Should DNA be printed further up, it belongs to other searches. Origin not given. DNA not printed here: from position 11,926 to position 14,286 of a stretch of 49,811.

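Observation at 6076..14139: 2,687-aa giant ORF: candidate virion-delivered polyvalent protein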

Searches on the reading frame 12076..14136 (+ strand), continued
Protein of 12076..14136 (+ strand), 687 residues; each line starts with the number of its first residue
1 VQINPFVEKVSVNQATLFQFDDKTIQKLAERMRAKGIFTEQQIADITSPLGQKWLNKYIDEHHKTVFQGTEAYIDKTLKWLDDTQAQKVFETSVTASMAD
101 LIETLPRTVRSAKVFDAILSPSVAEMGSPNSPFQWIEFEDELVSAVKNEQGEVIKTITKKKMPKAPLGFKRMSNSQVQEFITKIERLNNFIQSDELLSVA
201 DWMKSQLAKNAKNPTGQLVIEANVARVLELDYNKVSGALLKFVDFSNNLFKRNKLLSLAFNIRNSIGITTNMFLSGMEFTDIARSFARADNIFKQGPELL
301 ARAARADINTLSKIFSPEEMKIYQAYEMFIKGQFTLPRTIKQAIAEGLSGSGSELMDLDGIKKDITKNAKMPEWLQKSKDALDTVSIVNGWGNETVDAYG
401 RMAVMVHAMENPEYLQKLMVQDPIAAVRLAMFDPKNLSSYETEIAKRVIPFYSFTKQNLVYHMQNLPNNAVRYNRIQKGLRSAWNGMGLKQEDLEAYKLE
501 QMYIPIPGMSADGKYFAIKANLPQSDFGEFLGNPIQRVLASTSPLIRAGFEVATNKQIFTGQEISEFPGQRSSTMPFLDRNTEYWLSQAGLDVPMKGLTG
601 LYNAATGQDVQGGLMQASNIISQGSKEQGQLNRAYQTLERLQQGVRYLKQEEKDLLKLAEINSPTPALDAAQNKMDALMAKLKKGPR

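Call 41: search_protein_representatives(alignment_id=A4)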
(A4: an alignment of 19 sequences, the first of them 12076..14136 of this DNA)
Query: 19 sequences, 579 profile positions. Proteins with E-value up to 0.001 (for the whole library): 9580; up to 1e-10: 6174; up to 1e-30: 850. The best 150 are listed.
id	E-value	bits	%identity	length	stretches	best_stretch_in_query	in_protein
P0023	1.2e-229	780.4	-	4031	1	2-578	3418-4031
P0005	2.0e-227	773.0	-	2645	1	2-578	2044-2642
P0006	2.0e-227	773.0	-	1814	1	2-578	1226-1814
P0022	3.7e-227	772.1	-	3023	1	2-578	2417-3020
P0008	3.2e-226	769.0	-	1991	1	2-578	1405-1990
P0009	1.7e-219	746.8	-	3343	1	3-579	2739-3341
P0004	2.4e-216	736.4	-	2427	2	5-578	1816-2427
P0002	7.3e-215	731.5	-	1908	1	1-576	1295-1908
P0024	4.0e-188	643.2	-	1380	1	8-578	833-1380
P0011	3.5e-186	636.8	-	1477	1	1-578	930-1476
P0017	1.4e-185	634.8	-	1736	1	2-579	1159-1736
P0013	4.4e-182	623.3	-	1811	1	8-578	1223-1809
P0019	1.0e-180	618.8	-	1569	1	3-579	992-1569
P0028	1.9e-176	604.7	-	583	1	9-578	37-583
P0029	4.3e-165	567.2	-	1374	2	5-579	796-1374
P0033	3.6e-158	544.3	-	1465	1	6-578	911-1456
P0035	1.2e-157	542.6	-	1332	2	6-575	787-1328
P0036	3.4e-156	537.8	-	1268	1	8-574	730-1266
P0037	9.3e-156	536.4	-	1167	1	2-576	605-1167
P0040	3.8e-154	531.0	-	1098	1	6-578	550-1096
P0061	9.7e-145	500.0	-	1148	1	6-575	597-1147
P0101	2.1e-126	439.4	-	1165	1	6-577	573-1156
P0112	1.5e-120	420.1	-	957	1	3-564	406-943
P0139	7.8e-114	397.9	-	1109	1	9-563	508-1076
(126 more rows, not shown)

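Call 42: list_cluster_members(proteins=[P0037, P0040, P0061, P0101, P0036, P0035, P0139, P0112, P0029, P0033])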
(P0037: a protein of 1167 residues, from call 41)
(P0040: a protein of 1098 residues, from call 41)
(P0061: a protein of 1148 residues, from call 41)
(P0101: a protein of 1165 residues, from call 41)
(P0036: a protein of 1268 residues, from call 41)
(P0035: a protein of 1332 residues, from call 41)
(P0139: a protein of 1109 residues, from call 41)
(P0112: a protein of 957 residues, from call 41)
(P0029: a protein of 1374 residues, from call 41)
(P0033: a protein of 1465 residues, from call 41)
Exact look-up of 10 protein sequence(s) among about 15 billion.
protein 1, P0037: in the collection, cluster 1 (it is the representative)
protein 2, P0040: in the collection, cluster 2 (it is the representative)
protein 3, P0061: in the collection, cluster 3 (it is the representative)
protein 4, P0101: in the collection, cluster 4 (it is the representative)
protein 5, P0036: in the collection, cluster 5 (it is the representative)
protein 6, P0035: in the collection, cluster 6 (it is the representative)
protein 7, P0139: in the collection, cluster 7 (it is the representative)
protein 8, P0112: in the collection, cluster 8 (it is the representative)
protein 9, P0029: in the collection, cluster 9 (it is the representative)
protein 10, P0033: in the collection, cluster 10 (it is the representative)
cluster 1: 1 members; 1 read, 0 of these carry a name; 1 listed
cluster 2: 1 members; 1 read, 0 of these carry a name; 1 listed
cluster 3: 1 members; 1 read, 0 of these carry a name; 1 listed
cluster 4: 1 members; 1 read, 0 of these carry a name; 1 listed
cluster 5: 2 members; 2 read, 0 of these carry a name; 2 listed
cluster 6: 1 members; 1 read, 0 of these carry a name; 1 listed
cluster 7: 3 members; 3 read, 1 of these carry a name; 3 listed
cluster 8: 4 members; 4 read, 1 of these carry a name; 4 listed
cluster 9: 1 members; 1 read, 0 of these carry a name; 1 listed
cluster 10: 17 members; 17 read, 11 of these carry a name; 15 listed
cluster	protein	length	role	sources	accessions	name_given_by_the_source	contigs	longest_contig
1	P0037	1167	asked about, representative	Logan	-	-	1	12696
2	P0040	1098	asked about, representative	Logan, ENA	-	-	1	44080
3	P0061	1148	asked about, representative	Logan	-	-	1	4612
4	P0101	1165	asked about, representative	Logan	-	-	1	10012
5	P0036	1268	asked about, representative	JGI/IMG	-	-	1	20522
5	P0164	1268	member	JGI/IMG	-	-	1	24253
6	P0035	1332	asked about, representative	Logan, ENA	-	-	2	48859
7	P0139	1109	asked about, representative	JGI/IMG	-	hypothetical protein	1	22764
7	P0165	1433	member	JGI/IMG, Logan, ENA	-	-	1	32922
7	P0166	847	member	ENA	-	-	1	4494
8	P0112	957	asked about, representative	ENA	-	-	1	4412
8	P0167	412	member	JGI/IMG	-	hypothetical protein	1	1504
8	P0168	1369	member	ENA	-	-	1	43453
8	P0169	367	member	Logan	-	-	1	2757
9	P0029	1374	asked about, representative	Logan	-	-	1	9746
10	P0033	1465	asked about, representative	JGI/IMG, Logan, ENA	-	hypothetical protein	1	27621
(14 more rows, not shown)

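Call 43: search_dna_similar(query=P0040, collection=phages, mode=protein, max_rows=30, max_evalue=0.001)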
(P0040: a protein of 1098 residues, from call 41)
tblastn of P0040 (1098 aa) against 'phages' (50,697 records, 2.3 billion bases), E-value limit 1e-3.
No match.

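Call 52: find_encoding_contigs(protein=P0040, flank=10000, max_places=2)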
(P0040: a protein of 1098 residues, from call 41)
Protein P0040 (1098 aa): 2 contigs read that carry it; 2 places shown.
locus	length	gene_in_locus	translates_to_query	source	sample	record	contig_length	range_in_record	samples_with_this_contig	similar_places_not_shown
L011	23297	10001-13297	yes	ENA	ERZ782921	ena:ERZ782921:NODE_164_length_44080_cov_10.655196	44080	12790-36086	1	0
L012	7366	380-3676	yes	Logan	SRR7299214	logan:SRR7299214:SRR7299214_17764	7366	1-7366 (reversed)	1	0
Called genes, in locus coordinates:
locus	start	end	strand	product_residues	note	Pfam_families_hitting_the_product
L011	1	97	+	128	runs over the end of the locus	-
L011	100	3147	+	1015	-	-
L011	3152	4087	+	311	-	-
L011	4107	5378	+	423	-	-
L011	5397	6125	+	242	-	PF18454:Mtd_N (weak)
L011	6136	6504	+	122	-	-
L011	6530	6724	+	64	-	-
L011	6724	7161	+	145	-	-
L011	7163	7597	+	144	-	-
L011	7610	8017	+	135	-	-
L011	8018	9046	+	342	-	-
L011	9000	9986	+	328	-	-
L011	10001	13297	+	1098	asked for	-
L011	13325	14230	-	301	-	-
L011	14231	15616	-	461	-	PF00176:SNF2-rel_dom, PF00270:DEAD, PF04851:ResIII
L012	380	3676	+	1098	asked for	-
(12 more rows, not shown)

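Call 77: predict_structure(alignment_id=A10)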
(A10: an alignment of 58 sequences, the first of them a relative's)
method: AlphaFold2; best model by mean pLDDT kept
length: 1148 residues; sequences in the alignment: 58
mean_pLDDT: 79.0   pTM: 0.78
mean pLDDT of the five models: 79.0, 77.1, 73.9, 72.1, 72.0
residues with pLDDT >= 90: 278; 70-90: 600; 50-70: 224; < 50: 46
segments of 3 or more residues with pLDDT < 50: 1-7, 12-16, 149-156, 538-552, 711-713
pLDDT, mean of each block of 10 residues (from residue 1): 44 55 83 78 69 71 74 79 83 74 70 76 66 64 59 49 52 58 53 58 58 59 57 72 69 72 75 67 69 74 78 89 95 96 97 97 93 85 90 92 94 92 91 82 55 86 94 96 97 94 89 87 85 60 39 60 90 87 80 79 93 93 90 76 73 75 87 88 91 86 78 57 82 84 89 93 96 97 96 96 93 74 60 75 83 94 92 83 90 84 82 84 87 87 80 87 73 85 83 80 85 82 82 86 87 78 76 64 74 82 81 80 77 62 68
secondary structure, 60 per line:
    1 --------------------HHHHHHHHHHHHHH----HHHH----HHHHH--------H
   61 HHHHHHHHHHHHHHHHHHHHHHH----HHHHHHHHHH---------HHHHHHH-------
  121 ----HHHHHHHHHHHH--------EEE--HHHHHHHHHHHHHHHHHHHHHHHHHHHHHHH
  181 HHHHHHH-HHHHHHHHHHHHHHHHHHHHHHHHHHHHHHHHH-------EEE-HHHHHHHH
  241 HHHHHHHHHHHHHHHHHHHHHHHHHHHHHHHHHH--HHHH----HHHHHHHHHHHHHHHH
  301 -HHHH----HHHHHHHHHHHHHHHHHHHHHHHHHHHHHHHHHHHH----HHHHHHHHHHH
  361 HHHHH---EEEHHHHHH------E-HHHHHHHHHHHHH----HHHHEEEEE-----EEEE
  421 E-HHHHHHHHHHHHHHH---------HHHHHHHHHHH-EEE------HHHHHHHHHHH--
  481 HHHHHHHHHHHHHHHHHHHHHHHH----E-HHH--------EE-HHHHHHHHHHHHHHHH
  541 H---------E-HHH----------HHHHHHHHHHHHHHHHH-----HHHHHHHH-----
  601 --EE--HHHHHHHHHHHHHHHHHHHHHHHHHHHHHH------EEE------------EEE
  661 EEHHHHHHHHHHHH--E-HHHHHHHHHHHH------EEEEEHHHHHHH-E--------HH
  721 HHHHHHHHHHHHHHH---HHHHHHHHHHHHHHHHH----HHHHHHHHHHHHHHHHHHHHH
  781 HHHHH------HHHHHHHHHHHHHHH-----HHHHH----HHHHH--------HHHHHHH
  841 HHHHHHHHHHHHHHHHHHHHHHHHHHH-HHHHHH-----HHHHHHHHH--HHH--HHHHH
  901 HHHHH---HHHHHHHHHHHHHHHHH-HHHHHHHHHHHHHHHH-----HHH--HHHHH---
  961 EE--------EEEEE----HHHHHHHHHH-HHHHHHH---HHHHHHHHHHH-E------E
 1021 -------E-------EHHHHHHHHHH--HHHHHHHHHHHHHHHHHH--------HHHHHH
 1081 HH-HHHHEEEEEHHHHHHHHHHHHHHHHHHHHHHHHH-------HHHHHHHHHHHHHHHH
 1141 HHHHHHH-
elements in order (helices of 4 or more, strands of 3 or more residues): H21-34 H39-42 H47-51 H60-83 H88-97 H107-113 H125-136 E145-147 H150-187 H189-221 E229-231 H233-274 H277-280 H285-300 H302-305 H310-345 H350-365 E369-371 H372-377 H386-398 H403-406 E407-411 E417-421 H423-437 H447-457 E459-461 H468-478 H481-504 H525-541 H566-582 H588-595 H607-636 E643-645 E658-662 H663-674 H679-690 E697-701 H702-708 H719-735 H739-755 H760-785 H792-806 H812-816 H821-825 H834-867 H869-874 H880-888 H896-905 H909-925 H927-942 H953-957 E971-975 H980-989 H991-997 H1001-1011 H1037-1046 H1049-1066 H1075-1082 H1084-1087 E1088-1092 H1093-1117 H1125-1147

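Call 79: fold_search(model_id=the predicted structure, library=pdb)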
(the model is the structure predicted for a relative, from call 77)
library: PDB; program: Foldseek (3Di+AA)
matches with E <= 10: 176; with E <= 0.001: 0
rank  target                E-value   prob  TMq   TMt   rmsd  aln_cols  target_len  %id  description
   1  8iz8                  3.1e-01  0.06  0.08  0.08  37.0      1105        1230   10  cryo EM structure of apo hMRP4 (released 2024-04-10)
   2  7r5k_A0               8.4e-01  0.02  0.06  0.07  31.7       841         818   10  Human nuclear pore complex (constricted) (released 2022-06-22)
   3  8zbt                  1.1e+00  0.03  0.08  0.08  41.6      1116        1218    9  Cryo-EM structure of nanodisc-reconstituted human MRP4 withE1202Q mutation (in complex with 5-Fluorouracil) (released 2025-04-09)
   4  8b24_A                1.2e+00  0.04  0.06  0.09  25.7       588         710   10  Time-resolved structure of K+-dependent Na+-PPase from Thermotoga maritima 3600-seconds post reaction initiation with  (released 2024-01-17)
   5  6yvu_B                1.3e+00  0.01  0.05  0.05  91.5      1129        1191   10  Condensin complex from S.cerevisiae ATP-free apo non-engaged state (released 2020-07-15)
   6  6d0k_B                1.4e+00  0.06  0.06  0.13  19.7       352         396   11  Crystal structure of a CLC-type fluoride/proton antiporter, E118Q mutant (released 2018-07-04)
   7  6yu6_B                1.4e+00  0.03  0.07  0.12  26.0       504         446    9  Crystal structure of MhsT in complex with L-leucine (released 2020-07-15)
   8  7z6n_B                1.5e+00  0.06  0.07  0.17  18.6       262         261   12  Crystal structure of Zn2+-transporter BbZIP in a metal-stripped state (released 2022-08-10)
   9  7ogt_B                1.5e+00  0.02  0.06  0.08  64.3       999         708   11  Folded elbow of cohesin (released 2021-07-28)
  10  6r9t                  1.5e+00  0.02  0.07  0.05  34.2      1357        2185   11  Cryo-EM structure of autoinhibited human talin-1 (released 2019-10-16)
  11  6z0c_A                1.6e+00  0.06  0.06  0.20  21.2       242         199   13  Structure of in silico modelled artificial Maquette-3 protein (released 2021-03-17)
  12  8i4x_B                1.6e+00  0.01  0.05  0.05  104.8      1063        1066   10  Cryo-EM structure of 5-subunit Smc5/6 (released 2024-06-26)
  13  6d0n_B                1.7e+00  0.06  0.06  0.14  21.1       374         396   11  Crystal structure of a CLC-type fluoride/proton antiporter, V319G mutant (released 2018-07-04)
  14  6d0k_A                1.8e+00  0.06  0.06  0.14  19.9       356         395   12  Crystal structure of a CLC-type fluoride/proton antiporter, E118Q mutant (released 2018-07-04)
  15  2qr4_A                1.8e+00  0.03  0.07  0.11  24.2       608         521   10  Crystal structure of oligoendopeptidase-F from Enterococcus faecium (released 2007-08-14)
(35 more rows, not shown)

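Call 86: fold_search(model_id=the predicted structure, library=viral)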
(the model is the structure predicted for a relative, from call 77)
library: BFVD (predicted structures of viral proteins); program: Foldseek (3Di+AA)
matches with E <= 10: 216; with E <= 0.001: 61
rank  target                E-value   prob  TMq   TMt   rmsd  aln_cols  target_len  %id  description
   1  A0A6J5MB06            4.1e-15  1.00  0.23  0.27  28.5      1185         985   15  Large polyvalent protein associated domain-containing protein [uncultured Caudovirales phage]
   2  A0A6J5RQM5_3          8.6e-13  1.00  0.24  0.27  35.2      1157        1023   13  Large polyvalent protein associated domain-containing protein [uncultured Caudovirales phage]
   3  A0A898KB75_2          1.9e-10  1.00  0.28  0.34  36.0       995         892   13  (no name in the UniProt tables at hand)
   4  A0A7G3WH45            4.8e-10  1.00  0.33  0.35  17.7      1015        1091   11  Uncharacterized protein [Arthronema virus TR020]
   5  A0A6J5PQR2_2          5.2e-10  1.00  0.25  0.31  33.0       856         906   16  Large polyvalent protein associated domain-containing protein [uncultured Caudovirales phage]
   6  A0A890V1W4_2          1.0e-09  1.00  0.31  0.38  20.5      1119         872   13  Uncharacterized protein [Microbacterium phage Shocker]
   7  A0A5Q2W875            1.1e-08  1.00  0.34  0.32  30.3      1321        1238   12  (no name in the UniProt tables at hand)
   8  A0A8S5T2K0            1.2e-08  1.00  0.31  0.37  17.9      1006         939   13  Large polyvalent protein associated domain-containing protein (Fragment) [Myoviridae sp. ct5ra14]
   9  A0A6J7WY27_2          1.6e-08  1.00  0.24  0.27  44.5      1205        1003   13  Large polyvalent protein associated domain-containing protein [uncultured Caudovirales phage]
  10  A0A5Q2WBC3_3          2.0e-08  1.00  0.24  0.26  34.1      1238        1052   14  (no name in the UniProt tables at hand)
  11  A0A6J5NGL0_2          2.4e-08  1.00  0.24  0.31  31.9       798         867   17  Large polyvalent protein associated domain-containing protein [uncultured Caudovirales phage]
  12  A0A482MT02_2          3.1e-08  1.00  0.30  0.31  17.6      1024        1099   12  Large polyvalent protein associated domain-containing protein [Escherichia phage PTXU04]
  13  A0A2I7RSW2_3          6.0e-08  1.00  0.30  0.31  13.6       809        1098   12  (no name in the UniProt tables at hand)
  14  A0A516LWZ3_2          7.1e-08  1.00  0.27  0.26  15.4      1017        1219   12  (no name in the UniProt tables at hand)
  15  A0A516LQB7            7.7e-08  1.00  0.20  0.17  34.9      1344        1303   12  (no name in the UniProt tables at hand)
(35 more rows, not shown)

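Call 121: search_protein_families(library=phrogs, proteins=[P0061], max_evalue=0.01)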
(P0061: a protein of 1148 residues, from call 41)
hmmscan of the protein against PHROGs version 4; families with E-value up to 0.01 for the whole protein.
P0061 (1148 aa): 0 families
